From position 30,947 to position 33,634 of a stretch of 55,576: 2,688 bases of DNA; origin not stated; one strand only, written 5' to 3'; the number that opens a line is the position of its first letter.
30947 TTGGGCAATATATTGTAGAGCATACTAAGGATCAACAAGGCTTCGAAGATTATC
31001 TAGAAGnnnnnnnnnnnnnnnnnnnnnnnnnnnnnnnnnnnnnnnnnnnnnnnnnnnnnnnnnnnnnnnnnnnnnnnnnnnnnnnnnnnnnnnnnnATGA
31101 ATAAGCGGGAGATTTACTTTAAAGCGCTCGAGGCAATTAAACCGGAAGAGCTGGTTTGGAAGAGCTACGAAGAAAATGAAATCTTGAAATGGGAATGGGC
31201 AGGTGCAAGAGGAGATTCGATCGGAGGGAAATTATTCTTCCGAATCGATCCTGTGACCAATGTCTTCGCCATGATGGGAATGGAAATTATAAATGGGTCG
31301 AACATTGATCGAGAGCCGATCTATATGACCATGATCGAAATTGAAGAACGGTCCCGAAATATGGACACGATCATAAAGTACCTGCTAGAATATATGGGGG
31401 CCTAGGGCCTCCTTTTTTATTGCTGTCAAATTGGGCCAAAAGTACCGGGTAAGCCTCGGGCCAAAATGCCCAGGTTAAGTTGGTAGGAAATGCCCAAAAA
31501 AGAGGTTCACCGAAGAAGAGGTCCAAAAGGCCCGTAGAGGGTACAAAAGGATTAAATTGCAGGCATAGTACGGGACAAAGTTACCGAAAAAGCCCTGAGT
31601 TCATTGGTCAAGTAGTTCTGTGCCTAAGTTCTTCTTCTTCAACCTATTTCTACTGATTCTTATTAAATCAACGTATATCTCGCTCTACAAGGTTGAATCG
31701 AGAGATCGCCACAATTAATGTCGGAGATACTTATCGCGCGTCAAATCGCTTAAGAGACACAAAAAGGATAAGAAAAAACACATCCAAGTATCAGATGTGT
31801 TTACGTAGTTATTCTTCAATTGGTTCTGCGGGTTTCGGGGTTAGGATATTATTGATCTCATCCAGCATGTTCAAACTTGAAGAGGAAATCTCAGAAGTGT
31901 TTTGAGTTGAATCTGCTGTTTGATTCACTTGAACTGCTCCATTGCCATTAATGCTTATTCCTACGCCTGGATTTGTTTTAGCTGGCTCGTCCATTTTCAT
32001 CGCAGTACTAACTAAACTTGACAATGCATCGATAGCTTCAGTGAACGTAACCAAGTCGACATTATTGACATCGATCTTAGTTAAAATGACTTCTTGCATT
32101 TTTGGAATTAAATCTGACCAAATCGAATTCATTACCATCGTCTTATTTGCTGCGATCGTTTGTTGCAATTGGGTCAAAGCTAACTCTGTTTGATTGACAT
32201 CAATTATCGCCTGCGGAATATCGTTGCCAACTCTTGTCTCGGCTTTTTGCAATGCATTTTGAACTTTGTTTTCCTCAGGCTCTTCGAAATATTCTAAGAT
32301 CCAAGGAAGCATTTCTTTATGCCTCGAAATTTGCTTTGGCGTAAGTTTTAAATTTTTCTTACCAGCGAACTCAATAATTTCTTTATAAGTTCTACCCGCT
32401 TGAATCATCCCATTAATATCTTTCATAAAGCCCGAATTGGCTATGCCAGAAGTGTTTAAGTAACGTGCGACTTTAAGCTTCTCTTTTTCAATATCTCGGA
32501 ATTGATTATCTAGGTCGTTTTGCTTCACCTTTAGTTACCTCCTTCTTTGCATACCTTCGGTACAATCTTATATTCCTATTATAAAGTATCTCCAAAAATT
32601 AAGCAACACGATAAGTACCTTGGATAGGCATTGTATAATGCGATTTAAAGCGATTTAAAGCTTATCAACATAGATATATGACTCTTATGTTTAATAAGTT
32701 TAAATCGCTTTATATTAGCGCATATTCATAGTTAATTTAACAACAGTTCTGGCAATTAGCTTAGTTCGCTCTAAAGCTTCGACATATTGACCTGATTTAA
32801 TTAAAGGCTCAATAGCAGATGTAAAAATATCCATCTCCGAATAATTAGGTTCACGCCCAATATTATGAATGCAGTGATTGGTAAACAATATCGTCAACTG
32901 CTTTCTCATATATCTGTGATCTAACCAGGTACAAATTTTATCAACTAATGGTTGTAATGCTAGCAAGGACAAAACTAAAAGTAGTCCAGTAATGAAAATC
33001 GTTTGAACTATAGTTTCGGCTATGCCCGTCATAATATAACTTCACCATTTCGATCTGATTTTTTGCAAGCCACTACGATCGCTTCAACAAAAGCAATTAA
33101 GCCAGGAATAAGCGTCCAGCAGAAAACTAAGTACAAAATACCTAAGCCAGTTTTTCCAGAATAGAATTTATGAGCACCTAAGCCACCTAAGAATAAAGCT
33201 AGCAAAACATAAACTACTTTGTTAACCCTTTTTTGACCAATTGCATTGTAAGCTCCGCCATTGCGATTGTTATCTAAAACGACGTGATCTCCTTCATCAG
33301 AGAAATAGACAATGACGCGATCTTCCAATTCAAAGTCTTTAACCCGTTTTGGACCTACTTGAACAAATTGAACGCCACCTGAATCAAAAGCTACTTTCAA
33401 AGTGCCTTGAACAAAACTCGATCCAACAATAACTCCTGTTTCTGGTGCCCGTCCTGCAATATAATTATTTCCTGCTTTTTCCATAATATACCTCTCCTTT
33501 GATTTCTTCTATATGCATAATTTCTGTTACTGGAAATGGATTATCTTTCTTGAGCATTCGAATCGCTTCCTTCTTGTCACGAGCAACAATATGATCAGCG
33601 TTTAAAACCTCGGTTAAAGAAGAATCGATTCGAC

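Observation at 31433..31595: Iteron-like array of phased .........(G) units in a convergent intergenic region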

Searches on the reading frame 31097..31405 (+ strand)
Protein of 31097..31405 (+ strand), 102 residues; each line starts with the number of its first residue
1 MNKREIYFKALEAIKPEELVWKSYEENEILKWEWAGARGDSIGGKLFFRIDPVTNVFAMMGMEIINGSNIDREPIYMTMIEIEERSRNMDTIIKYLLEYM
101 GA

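Call 9: search_protein_families(library=phrogs, proteins=[window:31097-31405:+], max_evalue=0.01)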
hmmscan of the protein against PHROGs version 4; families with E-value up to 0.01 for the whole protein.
window:31097-31405:+ (102 aa): 0 families

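Call 10: search_protein_families(library=pfam, proteins=[window:31097-31405:+], max_evalue=0.01)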
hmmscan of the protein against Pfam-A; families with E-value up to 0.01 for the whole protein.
window:31097-31405:+ (102 aa): 0 families

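Call 55: search_dna_similar(query=window:31097-31405:+, collection=phages, mode=protein, max_evalue=0.1, max_rows=10)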
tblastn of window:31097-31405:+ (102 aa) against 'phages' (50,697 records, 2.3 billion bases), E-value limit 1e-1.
No match.

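Call 83: search_protein_families(library=pfam, proteins=[window:31097-31405:+], max_evalue=5)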
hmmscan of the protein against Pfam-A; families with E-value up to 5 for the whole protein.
window:31097-31405:+ (102 aa): 2 families
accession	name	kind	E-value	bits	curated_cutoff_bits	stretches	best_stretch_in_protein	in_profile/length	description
PF04768.19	NAT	-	0.21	11.8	27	1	7-39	107-138/168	NAT, N-acetyltransferase, of N-acetylglutamate synthase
PF01108.23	Tissue_fac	-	0.26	11.6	27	1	14-34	23-43/107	Tissue factor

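Call 84: find_homologous_proteins(query=window:31097-31405:+, max_evalue=0.01)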
Query window:31097-31405:+ (102 aa): 2 proteins with E <= 0.01 among 2 candidates.
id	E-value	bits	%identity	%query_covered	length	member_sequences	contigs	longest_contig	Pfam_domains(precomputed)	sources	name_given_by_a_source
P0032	5.2e-59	214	96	100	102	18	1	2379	-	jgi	-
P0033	1.3e-48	181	80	100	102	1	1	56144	-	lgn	-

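Call 85: find_encoding_contigs(protein=P0033, flank=6000, max_places=3)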
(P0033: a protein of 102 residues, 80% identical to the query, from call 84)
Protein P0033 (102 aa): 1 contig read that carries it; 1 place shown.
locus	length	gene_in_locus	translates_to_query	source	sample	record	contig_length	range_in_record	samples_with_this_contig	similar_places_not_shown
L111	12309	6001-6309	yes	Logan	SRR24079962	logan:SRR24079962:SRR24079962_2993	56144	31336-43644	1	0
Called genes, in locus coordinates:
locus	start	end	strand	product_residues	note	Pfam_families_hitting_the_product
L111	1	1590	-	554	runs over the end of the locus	-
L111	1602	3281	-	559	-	PF17289:Terminase_6C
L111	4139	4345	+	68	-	-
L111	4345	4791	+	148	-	-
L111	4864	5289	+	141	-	-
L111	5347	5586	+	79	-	-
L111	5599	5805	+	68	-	-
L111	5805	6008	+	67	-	-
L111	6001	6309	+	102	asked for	-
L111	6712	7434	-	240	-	-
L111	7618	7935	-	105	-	-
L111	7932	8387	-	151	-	PF05154:TM2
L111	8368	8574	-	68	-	-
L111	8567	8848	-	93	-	-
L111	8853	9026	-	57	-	-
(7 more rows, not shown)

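Call 86: find_encoding_contigs(protein=P0032, flank=3000, max_places=6)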
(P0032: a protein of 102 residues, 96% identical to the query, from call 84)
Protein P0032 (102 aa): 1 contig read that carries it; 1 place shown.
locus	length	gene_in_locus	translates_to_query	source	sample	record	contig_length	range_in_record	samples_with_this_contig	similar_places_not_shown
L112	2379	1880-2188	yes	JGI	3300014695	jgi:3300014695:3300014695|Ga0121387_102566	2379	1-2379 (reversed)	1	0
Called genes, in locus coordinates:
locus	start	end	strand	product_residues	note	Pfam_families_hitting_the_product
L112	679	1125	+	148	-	-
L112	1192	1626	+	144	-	-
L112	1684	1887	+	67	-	-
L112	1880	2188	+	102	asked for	-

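Call 99: find_encoding_contigs(protein=window:31097-31405:+, flank=1500, max_places=10)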
Protein window:31097-31405:+ (102 aa): 17 contigs read that carry it; 10 places shown.
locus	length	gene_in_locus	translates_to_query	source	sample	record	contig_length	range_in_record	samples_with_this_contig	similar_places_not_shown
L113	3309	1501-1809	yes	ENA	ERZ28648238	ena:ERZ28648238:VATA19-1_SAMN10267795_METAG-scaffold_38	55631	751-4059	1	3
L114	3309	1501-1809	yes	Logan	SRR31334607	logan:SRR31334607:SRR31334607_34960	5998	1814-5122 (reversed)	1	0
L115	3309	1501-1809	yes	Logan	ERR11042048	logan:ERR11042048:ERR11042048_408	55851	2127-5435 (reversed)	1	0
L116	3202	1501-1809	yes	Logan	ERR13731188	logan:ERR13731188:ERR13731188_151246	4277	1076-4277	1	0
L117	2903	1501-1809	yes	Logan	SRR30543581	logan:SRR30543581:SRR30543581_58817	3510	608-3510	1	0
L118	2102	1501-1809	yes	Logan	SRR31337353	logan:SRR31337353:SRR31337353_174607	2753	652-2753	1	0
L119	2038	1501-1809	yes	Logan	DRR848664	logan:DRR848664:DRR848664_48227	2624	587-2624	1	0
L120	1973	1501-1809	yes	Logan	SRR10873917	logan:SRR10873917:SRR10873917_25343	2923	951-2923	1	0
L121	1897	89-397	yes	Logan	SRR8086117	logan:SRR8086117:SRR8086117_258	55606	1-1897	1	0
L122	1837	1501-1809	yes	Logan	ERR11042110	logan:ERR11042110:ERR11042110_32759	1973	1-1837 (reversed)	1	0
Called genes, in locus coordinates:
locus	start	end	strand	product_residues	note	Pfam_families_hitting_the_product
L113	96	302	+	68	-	-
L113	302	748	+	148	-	-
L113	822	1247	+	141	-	-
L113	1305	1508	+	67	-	-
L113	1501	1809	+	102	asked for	-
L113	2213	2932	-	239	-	-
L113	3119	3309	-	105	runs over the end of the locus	-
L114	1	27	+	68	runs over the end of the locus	-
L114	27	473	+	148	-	-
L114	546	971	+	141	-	-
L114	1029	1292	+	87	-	-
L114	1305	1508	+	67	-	-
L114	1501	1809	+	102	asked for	-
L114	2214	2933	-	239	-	-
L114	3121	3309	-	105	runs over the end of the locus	-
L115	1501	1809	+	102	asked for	-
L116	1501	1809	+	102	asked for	-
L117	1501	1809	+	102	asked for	-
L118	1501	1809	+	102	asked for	-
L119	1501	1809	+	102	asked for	-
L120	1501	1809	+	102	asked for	-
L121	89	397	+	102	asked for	-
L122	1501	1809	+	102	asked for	-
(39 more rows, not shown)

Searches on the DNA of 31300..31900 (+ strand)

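Call 3: search_dna_similar(query=window:31300-31900:+, collection=phages, mode=distant, max_rows=30)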
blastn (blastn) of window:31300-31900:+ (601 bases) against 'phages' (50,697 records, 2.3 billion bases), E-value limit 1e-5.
No match.

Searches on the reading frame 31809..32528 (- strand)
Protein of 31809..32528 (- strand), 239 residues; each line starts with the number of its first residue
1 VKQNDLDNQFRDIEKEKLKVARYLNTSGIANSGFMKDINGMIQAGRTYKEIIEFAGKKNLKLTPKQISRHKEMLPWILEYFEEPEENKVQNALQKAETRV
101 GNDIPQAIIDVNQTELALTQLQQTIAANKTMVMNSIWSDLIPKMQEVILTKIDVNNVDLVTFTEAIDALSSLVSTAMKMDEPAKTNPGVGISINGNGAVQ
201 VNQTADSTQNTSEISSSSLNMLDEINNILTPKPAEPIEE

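Call 9: search_protein_families(library=phrogs, proteins=[window:31809-32528:-], max_evalue=0.01)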
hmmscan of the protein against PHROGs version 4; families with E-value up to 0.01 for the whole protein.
window:31809-32528:- (239 aa): 1 family
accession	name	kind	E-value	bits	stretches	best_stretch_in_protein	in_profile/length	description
phrog_1007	-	unknown function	0.001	19.6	1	30-74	19-63/233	-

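Call 10: search_protein_families(library=pfam, proteins=[window:31809-32528:-], max_evalue=0.01)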
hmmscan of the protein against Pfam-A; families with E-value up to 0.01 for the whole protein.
window:31809-32528:- (239 aa): 0 families

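Call 15: search_dna_similar(query=window:31809-32528:-, collection=phages, mode=protein, max_rows=20, max_evalue=0.01)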
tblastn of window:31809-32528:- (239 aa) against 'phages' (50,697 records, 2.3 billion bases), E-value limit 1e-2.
Records with a match: 7; places in all: 7; records where one place covers at least 80% of the query: 0.
Best place of each record, by identity: <60% 7.
By first word of the organism name: Bacillus 6; Weizmannia 1.
By host as written in the record: Bacillus subtilis KCCM12150 2; Bacillus subtilis BSC16 1; Bacillus subtilis BSC21 1; Bacillus subtilis ATCC 21336 1; Bacillus subtilis KACC 17797 1; Weizmannia coagulans KACC 15983 1.
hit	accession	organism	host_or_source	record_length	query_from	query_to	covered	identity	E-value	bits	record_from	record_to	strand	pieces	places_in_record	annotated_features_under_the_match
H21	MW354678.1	Bacillus phage BSTP12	Bacillus subtilis BSC16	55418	1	183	77%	33.7%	8e-17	85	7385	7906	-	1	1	BSTP12_013: hypothetical protein | BSTP12_014: hypothetical protein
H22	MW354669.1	Bacillus phage BSTP5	Bacillus subtilis BSC21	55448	1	183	77%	33.7%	8e-17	85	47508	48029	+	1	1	hypothetical protein (x2)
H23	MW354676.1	Bacillus phage BSTP8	Bacillus subtilis KCCM12150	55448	1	183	77%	33.7%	8e-17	85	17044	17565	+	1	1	BSTP8_034: hypothetical protein | BSTP8_033: hypothetical protein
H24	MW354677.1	Bacillus phage BSTP10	Bacillus subtilis KCCM12150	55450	1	183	77%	33.7%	8e-17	85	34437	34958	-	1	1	BSTP10_046: hypothetical protein | BSTP10_047: hypothetical protein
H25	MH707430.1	Bacillus phage BSP7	Bacillus subtilis ATCC 21336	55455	1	183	77%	33.7%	8e-17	85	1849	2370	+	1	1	hypothetical protein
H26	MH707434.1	Bacillus phage BSP19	Bacillus subtilis KACC 17797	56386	1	183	77%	33.7%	8e-17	85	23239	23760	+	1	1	hypothetical protein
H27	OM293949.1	Weizmannia phage Youna2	Weizmannia coagulans KACC 15983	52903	19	176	66%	35.4%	9e-16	82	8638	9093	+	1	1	hypothetical protein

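Call 16: get_annotated_region(hit=H25, flank=3000)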
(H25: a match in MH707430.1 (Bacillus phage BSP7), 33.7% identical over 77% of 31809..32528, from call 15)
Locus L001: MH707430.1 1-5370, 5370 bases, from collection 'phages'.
description: Bacillus phage BSP7, complete genome.
organism: Bacillus phage BSP7 (NCBI taxid 2301661)
taxonomy: Viruses; Duplodnaviria; Heunggongvirae; Uroviricota; Caudoviricetes
host: Bacillus subtilis ATCC 21336; source: -; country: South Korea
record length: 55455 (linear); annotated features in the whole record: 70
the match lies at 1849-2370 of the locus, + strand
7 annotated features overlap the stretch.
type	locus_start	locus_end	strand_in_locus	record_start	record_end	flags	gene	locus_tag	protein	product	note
CDS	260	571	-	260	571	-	-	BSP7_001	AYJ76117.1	putative small acid-soluble spore protein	Length:312; Found at strand:negative; start codon:ATG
CDS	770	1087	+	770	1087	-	-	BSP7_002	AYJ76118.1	hypothetical protein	Length:318; Found at strand:positive; start codon:ATG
CDS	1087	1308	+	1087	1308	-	-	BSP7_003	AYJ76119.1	hypothetical protein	Length:222; Found at strand:positive; start codon:ATG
CDS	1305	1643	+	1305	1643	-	-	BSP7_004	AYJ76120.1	hypothetical protein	Length:339; Found at strand:positive; start codon:ATG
CDS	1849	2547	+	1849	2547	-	-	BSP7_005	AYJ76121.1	hypothetical protein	Length:699; Found at strand:positive; start codon:ATG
CDS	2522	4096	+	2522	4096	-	-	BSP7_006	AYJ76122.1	putative large terminase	Length:1575; Found at strand:positive; start codon:ATG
CDS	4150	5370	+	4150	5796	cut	-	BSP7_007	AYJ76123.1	putative portal protein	Length:1647; Found at strand:positive; start codon:ATG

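Call 17: get_annotated_region(hit=H27, flank=3500)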
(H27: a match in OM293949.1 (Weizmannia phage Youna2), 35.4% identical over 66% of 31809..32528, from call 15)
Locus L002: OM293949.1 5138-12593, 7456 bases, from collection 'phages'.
description: Weizmannia phage Youna2, complete genome.
organism: Weizmannia phage Youna2 (NCBI taxid 2914859)
taxonomy: Viruses; Duplodnaviria; Heunggongvirae; Uroviricota; Caudoviricetes
host: Weizmannia coagulans KACC 15983; source: sludge; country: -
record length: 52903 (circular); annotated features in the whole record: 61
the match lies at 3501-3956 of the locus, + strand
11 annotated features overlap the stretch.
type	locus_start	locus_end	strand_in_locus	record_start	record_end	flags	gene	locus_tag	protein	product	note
CDS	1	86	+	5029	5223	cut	-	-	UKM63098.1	hypothetical protein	-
CDS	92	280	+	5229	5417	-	-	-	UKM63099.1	hypothetical protein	-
CDS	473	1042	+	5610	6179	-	-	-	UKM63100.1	hypothetical protein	-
CDS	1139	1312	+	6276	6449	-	-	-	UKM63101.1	hypothetical protein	-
CDS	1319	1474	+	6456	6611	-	-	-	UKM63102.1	hypothetical protein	-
CDS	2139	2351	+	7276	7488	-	-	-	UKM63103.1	hypothetical protein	-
CDS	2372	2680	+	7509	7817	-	-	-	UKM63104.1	hypothetical protein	-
CDS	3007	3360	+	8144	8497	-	-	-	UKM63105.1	hypothetical protein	-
CDS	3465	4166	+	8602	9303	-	-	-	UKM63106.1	hypothetical protein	-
CDS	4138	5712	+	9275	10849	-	-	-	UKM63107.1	terminase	-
CDS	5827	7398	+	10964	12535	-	-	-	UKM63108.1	portal protein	PF05133(65-457), Phage portal protein, SPP1 Gp6-like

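Call 18: find_related_loci(query=window:31809-32528:-, collection=viral_contigs, flank=6000)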
Query window:31809-32528:- (239 aa) in viral_contigs; peptide patterns used: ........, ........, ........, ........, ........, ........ (x = any residue, [..] = any of these).
4 stretches matched a pattern, but none encodes a relative of the query by tblastn (E <= 1e-3).

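Call 20: find_encoding_contigs(protein=window:31809-32528:-, flank=6000, max_places=10)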
Protein window:31809-32528:- (239 aa): 5 contigs read that carry it; 3 places shown.
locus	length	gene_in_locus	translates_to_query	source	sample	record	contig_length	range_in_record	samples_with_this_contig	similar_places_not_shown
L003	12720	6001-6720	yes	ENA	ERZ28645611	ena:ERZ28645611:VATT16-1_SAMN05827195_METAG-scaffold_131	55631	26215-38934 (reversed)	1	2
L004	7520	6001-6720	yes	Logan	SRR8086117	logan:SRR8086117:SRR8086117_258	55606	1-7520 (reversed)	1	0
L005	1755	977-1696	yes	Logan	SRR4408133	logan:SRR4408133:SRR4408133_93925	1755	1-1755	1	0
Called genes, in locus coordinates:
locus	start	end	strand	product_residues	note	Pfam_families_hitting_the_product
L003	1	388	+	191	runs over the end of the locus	-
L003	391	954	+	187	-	PF08761:dUTPase_2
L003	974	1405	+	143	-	-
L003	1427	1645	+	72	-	-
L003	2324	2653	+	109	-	-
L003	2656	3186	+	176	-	-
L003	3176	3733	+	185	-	-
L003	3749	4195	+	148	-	-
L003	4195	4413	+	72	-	-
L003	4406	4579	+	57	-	-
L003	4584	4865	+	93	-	-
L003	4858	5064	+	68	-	-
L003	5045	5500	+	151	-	PF05154:TM2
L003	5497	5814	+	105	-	-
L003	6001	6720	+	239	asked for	-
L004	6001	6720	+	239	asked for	-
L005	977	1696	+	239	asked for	-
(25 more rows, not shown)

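Call 21: find_homologous_proteins(query=window:31809-32528:-, max_evalue=0.001)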
Query window:31809-32528:- (239 aa): 1 proteins with E <= 0.001 among 206 candidates.
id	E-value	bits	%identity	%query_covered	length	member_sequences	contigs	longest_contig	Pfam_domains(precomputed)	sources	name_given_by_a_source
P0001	1.5e-145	500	99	100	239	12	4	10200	-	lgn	-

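Call 22: find_encoding_contigs(protein=P0001, flank=6000, max_places=10)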
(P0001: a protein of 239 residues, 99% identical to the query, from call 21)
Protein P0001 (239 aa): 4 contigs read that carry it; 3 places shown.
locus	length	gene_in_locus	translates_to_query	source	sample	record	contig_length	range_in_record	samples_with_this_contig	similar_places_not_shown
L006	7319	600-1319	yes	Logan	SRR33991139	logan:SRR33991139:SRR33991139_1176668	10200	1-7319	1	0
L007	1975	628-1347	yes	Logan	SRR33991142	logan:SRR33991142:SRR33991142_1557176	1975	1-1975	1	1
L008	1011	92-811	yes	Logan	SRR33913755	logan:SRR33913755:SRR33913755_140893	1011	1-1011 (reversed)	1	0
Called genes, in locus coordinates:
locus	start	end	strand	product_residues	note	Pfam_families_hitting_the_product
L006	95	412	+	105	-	-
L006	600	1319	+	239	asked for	-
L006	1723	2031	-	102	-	-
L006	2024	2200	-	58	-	-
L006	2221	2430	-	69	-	-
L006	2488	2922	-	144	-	-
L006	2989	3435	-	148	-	-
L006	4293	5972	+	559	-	PF17289:Terminase_6C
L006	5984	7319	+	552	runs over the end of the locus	-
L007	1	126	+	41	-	?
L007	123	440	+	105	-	-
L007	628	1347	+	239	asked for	-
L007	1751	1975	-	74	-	?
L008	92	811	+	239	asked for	-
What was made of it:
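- Cassette content differs between strains, with extra 58-, 69-, 79- and 87-aa ORFs and the 68-aa ORF gained or lost (calls 22, 85, 99).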

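Call 58: search_solved_structures(query=A3, max_evalue=10)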
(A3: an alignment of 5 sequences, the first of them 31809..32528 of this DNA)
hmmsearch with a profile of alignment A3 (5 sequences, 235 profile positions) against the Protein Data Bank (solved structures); distinct sequences matched with E-value up to 10: 3.
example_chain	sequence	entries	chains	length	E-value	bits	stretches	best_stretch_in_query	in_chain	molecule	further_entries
7mq8_NE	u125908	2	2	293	0.031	17.1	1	39-95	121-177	Uncharacterized protein C1orf131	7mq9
5lsj_B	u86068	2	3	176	2.7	10.8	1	125-167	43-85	Polyamine-modulated factor 1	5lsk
8ppr_P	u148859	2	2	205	4.5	10.1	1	125-167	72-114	Polyamine-modulated factor 1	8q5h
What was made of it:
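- Tried and rejected: A profile of TerS against the PDB gave nothing (call 58).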

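Call 67: predict_structure(protein=window:31809-32528:-)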
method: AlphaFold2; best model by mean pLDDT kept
length: 239 residues; sequences in the alignment: 1
mean_pLDDT: 39.9   pTM: 0.20
mean pLDDT of the five models: 39.9, 39.1, 38.4, 38.0, 37.5
residues with pLDDT >= 90: 0; 70-90: 0; 50-70: 12; < 50: 227
segments of 3 or more residues with pLDDT < 50: 1-33, 39-49, 59-237
pLDDT, mean of each block of 10 residues (from residue 1): 39 42 38 49 47 49 38 39 39 37 30 34 37 37 42 41 43 38 37 35 38 38 44 47
secondary structure, 60 per line:
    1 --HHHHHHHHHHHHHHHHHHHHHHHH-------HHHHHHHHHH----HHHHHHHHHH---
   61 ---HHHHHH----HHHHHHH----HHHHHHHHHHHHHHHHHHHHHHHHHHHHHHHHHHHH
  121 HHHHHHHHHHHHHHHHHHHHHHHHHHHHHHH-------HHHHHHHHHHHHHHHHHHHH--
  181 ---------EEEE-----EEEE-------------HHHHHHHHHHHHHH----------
elements in order: H3-26 H34-43 H48-57 H64-69 H74-80 H85-151 H159-178 E190-193 E199-202 H216-229
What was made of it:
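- Tried and rejected: A single-sequence AlphaFold model of TerS was unusable, with pLDDT 39.9 (call 67).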

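Call 83: search_protein_families(library=pfam, proteins=[window:31809-32528:-], max_evalue=5)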
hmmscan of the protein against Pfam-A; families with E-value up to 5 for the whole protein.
window:31809-32528:- (239 aa): 2 families
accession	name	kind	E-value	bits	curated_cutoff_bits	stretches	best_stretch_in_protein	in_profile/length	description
PF17979.7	zf-CRD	-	0.024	15.3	26.3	1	82-154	54-125/158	Cysteine rich domain with multizinc binding regions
PF18833.7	TPR_22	-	0.12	13.1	27.2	1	61-109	7-56/92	Tetratricopeptide repeat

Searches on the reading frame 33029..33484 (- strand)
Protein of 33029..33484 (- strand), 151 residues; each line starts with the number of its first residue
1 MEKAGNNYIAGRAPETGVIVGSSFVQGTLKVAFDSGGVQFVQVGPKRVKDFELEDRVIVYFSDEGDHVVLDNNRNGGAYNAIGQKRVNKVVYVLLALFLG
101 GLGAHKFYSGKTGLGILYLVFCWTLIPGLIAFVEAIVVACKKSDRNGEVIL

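Call 9: search_protein_families(library=phrogs, proteins=[window:33029-33484:-], max_evalue=0.01)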
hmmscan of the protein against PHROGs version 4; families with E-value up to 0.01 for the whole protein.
window:33029-33484:- (151 aa): 8 families
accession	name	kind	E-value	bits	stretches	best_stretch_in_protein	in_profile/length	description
phrog_10680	-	unknown function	9.8e-28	98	1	79-145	68-134/144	-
phrog_10292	-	unknown function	2.2e-15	57.8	1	88-142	36-105/136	-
phrog_33436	-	unknown function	4.2e-09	37.6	1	88-135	3-56/117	-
phrog_8793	-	unknown function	4.4e-07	31.3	1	90-139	6-52/81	-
phrog_27357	-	unknown function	4.5e-06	28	1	84-149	33-97/112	-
phrog_22651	-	unknown function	1.3e-05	26.4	1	92-142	7-55/111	-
phrog_10772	-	unknown function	0.00014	23.1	1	89-122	5-39/82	-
phrog_32725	-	unknown function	0.0051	17.9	1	95-142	38-81/106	-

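Call 10: search_protein_families(library=pfam, proteins=[window:33029-33484:-], max_evalue=0.01)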
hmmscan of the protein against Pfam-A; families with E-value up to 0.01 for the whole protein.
window:33029-33484:- (151 aa): 1 family
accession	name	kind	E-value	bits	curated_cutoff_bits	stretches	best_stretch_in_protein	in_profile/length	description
PF05154.21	TM2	-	1.3e-17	64.1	27.9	1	86-136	2-51/51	TM2 domain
